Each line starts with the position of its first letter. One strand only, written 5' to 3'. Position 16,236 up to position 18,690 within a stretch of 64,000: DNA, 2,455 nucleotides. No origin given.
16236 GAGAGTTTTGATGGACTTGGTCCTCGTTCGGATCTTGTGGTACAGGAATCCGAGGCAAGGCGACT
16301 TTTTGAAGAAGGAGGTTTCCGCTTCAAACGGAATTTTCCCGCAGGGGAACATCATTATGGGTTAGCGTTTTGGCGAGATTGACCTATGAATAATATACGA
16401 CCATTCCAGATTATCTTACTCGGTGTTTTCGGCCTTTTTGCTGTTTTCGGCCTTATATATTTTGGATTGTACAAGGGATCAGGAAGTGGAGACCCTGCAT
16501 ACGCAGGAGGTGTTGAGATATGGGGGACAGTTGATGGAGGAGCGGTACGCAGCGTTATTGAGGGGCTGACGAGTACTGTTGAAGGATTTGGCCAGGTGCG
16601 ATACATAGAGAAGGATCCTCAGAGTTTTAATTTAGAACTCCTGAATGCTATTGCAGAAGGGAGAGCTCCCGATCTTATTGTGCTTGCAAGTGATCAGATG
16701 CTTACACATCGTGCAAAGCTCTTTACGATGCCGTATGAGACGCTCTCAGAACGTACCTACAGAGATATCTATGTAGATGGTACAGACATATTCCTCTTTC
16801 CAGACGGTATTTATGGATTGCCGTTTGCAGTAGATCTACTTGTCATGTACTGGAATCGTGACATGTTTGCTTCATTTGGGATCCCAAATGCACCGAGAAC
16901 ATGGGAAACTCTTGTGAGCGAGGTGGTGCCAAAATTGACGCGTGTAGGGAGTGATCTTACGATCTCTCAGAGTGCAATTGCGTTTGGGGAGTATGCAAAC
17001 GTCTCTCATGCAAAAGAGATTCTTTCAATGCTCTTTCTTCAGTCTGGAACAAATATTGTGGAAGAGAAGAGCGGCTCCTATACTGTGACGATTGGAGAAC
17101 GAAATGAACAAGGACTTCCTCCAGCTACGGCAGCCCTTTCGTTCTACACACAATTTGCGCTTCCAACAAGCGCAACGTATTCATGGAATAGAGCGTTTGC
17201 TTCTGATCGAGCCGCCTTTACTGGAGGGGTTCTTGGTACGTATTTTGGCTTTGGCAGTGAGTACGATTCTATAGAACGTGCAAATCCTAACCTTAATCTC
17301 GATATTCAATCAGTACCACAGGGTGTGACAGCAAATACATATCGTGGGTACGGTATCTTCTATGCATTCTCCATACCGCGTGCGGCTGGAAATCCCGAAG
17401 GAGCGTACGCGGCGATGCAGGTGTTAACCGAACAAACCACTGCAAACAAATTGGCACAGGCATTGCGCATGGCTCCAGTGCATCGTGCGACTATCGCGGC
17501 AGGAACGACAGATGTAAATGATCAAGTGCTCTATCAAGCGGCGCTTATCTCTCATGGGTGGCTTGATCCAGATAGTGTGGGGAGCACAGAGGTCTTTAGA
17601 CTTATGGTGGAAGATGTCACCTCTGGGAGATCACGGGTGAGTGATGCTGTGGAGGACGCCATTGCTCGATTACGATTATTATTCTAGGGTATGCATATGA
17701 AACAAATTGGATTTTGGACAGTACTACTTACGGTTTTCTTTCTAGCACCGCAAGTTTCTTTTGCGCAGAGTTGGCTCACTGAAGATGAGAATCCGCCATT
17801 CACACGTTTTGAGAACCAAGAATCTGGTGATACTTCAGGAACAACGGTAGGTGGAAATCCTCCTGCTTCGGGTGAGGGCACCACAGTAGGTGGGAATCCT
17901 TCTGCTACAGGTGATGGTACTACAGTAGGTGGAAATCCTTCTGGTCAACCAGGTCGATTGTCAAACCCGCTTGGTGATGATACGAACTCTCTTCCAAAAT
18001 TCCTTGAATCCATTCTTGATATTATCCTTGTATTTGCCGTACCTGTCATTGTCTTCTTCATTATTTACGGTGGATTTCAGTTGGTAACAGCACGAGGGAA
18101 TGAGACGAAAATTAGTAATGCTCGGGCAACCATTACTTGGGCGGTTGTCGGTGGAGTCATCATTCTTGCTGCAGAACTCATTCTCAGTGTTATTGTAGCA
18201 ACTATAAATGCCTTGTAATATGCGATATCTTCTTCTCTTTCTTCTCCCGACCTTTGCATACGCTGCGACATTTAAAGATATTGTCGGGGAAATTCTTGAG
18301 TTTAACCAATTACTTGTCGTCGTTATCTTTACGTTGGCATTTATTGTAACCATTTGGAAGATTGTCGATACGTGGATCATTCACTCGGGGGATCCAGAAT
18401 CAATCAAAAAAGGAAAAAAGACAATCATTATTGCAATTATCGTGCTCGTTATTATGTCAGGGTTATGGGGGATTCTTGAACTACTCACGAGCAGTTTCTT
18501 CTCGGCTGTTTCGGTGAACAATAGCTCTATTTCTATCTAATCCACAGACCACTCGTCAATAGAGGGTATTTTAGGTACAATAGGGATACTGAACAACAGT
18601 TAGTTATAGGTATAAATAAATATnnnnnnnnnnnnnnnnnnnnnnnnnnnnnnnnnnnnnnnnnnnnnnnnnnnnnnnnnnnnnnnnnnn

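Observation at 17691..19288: Tandem array of four divergent VirB2/TrbC-like mini-pilin paralogs; a fifth copy sits between two tRNAs at 31.3 kb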

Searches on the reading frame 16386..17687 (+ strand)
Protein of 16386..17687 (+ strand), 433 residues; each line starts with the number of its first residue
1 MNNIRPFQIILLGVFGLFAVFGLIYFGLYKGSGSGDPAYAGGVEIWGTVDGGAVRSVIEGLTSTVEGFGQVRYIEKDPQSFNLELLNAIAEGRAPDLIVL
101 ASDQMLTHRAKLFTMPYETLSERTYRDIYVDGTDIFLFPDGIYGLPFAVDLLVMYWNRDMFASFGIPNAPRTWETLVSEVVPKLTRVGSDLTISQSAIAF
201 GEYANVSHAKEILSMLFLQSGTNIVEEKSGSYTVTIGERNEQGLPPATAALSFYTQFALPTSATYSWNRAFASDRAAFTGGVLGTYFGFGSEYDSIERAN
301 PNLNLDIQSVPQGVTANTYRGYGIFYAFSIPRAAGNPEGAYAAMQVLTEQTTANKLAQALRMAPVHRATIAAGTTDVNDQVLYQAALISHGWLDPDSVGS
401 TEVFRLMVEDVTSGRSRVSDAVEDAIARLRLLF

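Call 4: search_protein_families(library=pfam, proteins=[window:16386-17687:+], max_evalue=1)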
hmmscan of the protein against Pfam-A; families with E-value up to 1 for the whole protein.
window:16386-17687:+ (433 aa): 0 families

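Call 5: search_protein_families(library=ncbifam, proteins=[window:16386-17687:+], max_evalue=1)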
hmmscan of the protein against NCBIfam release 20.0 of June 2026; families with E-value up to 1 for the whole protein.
window:16386-17687:+ (433 aa): 3 families
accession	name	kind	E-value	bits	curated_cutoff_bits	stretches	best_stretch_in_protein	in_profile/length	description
NF053763.1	ABCarbgalBndGanS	equivalog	9.2e-05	21.4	700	1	87-181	84-177/420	galactooligosaccharide ABC transporter substrate-binding protein GanS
NF007011.0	PRK09474.1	equivalog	0.0013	17.6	291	1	77-177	65-159/396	maltose/maltodextrin ABC transporter substrate-binding protein MalE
NF041206.1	VdcB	exception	0.14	11.7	290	1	83-119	87-123/184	non-oxidative hydroxyarylic acid decarboxylases subunit B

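Call 45: find_related_loci(query=A2, collection=genome_contigs, flank=8000)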
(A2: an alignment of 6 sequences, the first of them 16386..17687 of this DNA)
Query A2 (433 aa) in genome_contigs; peptide patterns used: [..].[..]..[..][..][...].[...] (x = any residue, [..] = any of these).
599 stretches matched a pattern (row limit reached: there are more); 582 encode a relative of the query (tblastn E <= 1e-3); the best 80 are kept; 80 distinct loci.
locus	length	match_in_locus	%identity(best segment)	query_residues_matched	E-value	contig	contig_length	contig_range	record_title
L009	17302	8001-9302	52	1-433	5e-149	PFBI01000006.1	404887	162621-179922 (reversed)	MAG: Candidatus Kaiserbacteria bacterium CG10_big_fil_rev_8_21_14_0_10_47_16 CG10_8_21_14_0.10_scaffold_74_c, whole geno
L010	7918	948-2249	51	1-433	7e-144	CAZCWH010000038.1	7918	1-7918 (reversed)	MAG TPA_asm: uncultured Candidatus Saccharibacteria bacterium isolate SRP342105_co2_121 genome assembly, contig: NODE_10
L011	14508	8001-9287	52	3-428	5e-142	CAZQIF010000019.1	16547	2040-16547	MAG TPA_asm: uncultured Candidatus Saccharibacteria bacterium isolate SRP286056_co3_504 genome assembly, contig: NODE_35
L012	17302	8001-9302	52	4-433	6e-141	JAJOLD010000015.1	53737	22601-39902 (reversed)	MAG: Candidatus Paceibacterota bacterium isolate MAG-855 c_000000000007, whole genome shotgun sequence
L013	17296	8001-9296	49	3-433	1e-139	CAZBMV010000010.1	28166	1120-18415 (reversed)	MAG TPA_asm: uncultured Candidatus Saccharibacteria bacterium isolate binchicken_co16_358 genome assembly, contig: NODE_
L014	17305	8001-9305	47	1-433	5e-136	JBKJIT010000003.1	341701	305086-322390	MAG: Candidatus Paceibacteria bacterium isolate ant_bin.173 S1Ck117_1726988_flag_0_multi_13.9996_len_341701, whole genom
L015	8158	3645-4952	48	1-433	2e-134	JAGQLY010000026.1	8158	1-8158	MAG: Candidatus Kaiserbacteria bacterium isolate HKST-UBA28 k127_2542663, whole genome shotgun sequence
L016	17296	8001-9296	48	3-433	1e-133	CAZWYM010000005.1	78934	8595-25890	MAG TPA_asm: uncultured Candidatus Saccharibacteria bacterium isolate SRP286056_co2_193 genome assembly, contig: NODE_31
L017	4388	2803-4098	48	3-433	6e-135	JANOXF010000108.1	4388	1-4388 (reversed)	MAG: Candidatus Kaiserbacteria bacterium isolate VAR_35_metabat_256 VAR_35_k141_5065459, whole genome shotgun sequence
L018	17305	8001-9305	48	3-433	9e-130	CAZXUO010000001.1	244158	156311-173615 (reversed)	MAG TPA_asm: uncultured Candidatus Saccharibacteria bacterium isolate SRP286056_co1_476 genome assembly, contig: NODE_16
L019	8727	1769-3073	46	1-433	3e-129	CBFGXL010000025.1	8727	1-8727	MAG TPA_asm: uncultured bacterium isolate SRR32277370_binner13_Refined_17 genome assembly, contig: ERZ27321089.1692, who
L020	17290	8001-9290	48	4-429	3e-129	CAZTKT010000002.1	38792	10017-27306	MAG TPA_asm: uncultured Candidatus Saccharibacteria bacterium isolate binchicken_co264_14 genome assembly, contig: NODE_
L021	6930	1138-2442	49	1-432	9e-129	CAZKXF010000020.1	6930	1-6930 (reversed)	MAG TPA_asm: uncultured Candidatus Saccharibacteria bacterium isolate SRP329715_co1_125 genome assembly, contig: NODE_16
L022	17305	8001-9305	46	1-433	6e-128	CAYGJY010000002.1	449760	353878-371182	MAG TPA_asm: uncultured Candidatus Saccharibacteria bacterium isolate ERP117304_co1_113 genome assembly, contig: NODE_13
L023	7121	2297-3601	48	3-433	4e-126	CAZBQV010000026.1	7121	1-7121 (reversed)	MAG TPA_asm: uncultured Candidatus Saccharibacteria bacterium isolate SRP329715_co1_21 genome assembly, contig: NODE_162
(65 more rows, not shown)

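Call 83: search_solved_structures(query=A2, max_evalue=0.001)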
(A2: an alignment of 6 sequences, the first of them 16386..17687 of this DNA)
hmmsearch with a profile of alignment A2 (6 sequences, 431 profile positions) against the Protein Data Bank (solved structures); distinct sequences matched with E-value up to 0.001: 470 (the best 60 are shown).
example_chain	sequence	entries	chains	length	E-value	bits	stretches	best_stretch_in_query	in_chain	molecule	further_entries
4r9f_A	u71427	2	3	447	1.9e-18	69.6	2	80-192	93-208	MBP1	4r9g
8jbg_B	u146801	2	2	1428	9.7e-15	57.4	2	30-185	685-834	Neuromedin-K receptor (NK3R-pFastbac1) | NK3R-pFastbac1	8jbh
9vus_A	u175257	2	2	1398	1.8e-14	56.5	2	33-185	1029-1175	Soluble cytochrome b562,2-oxoglutarate receptor 1,Soluble cytochrome b562,2-oxoglutarate r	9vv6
5ci5_A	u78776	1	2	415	1.5e-13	53.4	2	50-186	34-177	Extracellular solute-binding protein family 1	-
5ysb_A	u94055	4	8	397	1.6e-13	53.4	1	42-187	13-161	Lin1841 protein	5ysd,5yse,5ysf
4qrz_A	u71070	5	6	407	9e-12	47.6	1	65-194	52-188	ABC-TYPE SUGAR TRANSPORTER | ABC transporter, substrate binding protein (Sugar)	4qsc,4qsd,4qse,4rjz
3jzj_A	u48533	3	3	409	2e-10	43.2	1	30-189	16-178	Acarbose/maltose binding protein GacH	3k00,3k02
9p0x_T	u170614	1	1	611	2.8e-10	42.7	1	6-185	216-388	Tissue factor,Maltose/maltodextrin-binding periplasmic protein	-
8art_A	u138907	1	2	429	3.1e-10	42.6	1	54-185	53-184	Putative secreted maltose-binding protein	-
6pql_A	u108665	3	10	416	3.3e-10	42.4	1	35-186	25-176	ABC transporter sugar-binding protein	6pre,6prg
2hfb_A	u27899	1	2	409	4.4e-10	42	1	36-186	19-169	Sugar ABC transporter, sugar-binding protein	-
3k01_A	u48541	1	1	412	7.7e-10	41.2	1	38-189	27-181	Acarbose/maltose binding protein GacH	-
1elj_A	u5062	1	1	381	7.9e-10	41.2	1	39-180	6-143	MALTODEXTRIN-BINDING PROTEIN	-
2heu_A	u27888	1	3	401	1.3e-09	40.5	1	46-186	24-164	Sugar ABC transporter, sugar-binding protein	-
2hq0_A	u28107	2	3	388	1.4e-09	40.4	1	47-186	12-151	Sugar ABC transporter, sugar-binding protein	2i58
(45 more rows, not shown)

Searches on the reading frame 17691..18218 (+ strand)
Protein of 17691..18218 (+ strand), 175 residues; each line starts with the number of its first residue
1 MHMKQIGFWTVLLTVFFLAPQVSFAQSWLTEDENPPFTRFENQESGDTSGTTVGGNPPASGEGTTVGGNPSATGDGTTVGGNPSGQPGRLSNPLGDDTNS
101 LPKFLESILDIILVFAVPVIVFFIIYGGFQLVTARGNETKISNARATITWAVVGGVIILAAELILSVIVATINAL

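Call 4: search_protein_families(library=pfam, proteins=[window:17691-18218:+], max_evalue=1)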
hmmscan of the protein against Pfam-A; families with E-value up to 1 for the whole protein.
window:17691-18218:+ (175 aa): 3 families
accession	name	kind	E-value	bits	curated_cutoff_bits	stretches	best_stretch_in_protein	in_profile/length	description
PF18895.5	T4SS_pilin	-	3.8e-09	36.9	26.6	1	99-168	3-71/71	Type IV secretion system pilin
PF04956.18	TrbC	-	2.6e-05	24.8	27.9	1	100-166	36-96/98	TrbC/VIRB2 pilin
PF04246.17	RseC_MucC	-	0.58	10.5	24.4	1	111-164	67-109/130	Positive regulator of sigma(E), RseC/MucC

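Call 5: search_protein_families(library=ncbifam, proteins=[window:17691-18218:+], max_evalue=1)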
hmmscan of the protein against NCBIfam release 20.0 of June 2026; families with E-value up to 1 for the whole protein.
window:17691-18218:+ (175 aa): 2 families
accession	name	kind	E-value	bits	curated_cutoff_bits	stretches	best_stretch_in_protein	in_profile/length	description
NF045849.1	ICE_MMCAP2_0565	equivalog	3e-07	30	40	1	98-172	6-80/80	Mbov_0395 family pilin-like conjugal transfer protein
NF045730.1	VlpC_Nterm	exception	0.071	13.3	160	1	44-81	47-83/87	variant surface lipoprotein VlpC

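Call 36: list_cluster_members(proteins=[P0001, window:17691-18218:+, window:31278-31874:+, window:16386-17687:+])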
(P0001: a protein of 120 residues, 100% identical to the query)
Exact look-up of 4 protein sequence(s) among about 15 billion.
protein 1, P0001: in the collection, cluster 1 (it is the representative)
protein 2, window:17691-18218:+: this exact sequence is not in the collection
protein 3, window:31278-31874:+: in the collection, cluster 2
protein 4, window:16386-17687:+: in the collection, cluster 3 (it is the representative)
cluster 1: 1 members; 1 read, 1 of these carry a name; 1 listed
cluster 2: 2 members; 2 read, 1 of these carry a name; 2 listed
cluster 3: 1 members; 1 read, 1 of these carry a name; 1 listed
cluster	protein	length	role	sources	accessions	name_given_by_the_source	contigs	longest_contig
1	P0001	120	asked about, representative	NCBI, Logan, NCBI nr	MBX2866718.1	pilin [Candidatus Kaiserbacteria bacterium]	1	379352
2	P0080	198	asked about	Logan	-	-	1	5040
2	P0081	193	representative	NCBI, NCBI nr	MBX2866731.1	pilin [Candidatus Kaiserbacteria bacterium]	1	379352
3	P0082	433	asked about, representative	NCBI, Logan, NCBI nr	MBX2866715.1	extracellular solute-binding protein [Candidatus Kaiserbacteria bacterium]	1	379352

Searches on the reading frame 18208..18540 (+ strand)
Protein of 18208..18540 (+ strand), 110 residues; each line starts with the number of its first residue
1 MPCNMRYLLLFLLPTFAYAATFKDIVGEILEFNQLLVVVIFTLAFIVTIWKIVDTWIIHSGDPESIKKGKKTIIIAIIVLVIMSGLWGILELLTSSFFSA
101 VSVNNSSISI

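Call 4: search_protein_families(library=pfam, proteins=[window:18208-18540:+], max_evalue=1)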
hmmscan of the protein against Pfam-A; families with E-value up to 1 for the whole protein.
window:18208-18540:+ (110 aa): 6 families
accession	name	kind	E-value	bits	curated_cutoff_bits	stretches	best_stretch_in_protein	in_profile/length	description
PF18895.5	T4SS_pilin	-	8e-06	26.3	26.6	1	31-90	11-68/71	Type IV secretion system pilin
PF25817.1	ICE1_C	-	0.063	13.5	27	1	48-102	76-130/193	Little elongation complex subunit 1, C-terminal domain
PF13624.11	SurA_N_3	-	0.075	13.3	27.2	1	66-109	5-50/162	SurA-like N-terminal domain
PF11660.13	DUF3262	-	0.13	12.9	27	1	22-83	9-71/76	Protein of unknown function (DUF3262)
PF24664.1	Monjiviricetes_fusion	-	0.19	10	27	1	15-68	557-610/653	Viral fusion glycoprotein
PF12725.13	DUF3810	-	0.36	10.6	28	1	36-90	27-82/311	Protein of unknown function (DUF3810)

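Call 5: search_protein_families(library=ncbifam, proteins=[window:18208-18540:+], max_evalue=1)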
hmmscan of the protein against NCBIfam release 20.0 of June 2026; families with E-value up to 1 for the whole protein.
window:18208-18540:+ (110 aa): 2 families
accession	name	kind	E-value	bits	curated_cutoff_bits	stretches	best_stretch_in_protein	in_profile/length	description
NF045849.1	ICE_MMCAP2_0565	equivalog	1.3e-05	24.8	40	1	33-95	13-78/80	Mbov_0395 family pilin-like conjugal transfer protein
TIGR03943.1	TIGR03943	equivalog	0.075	12.4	88.8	1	37-105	17-89/221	TIGR03943 family putative permease subunit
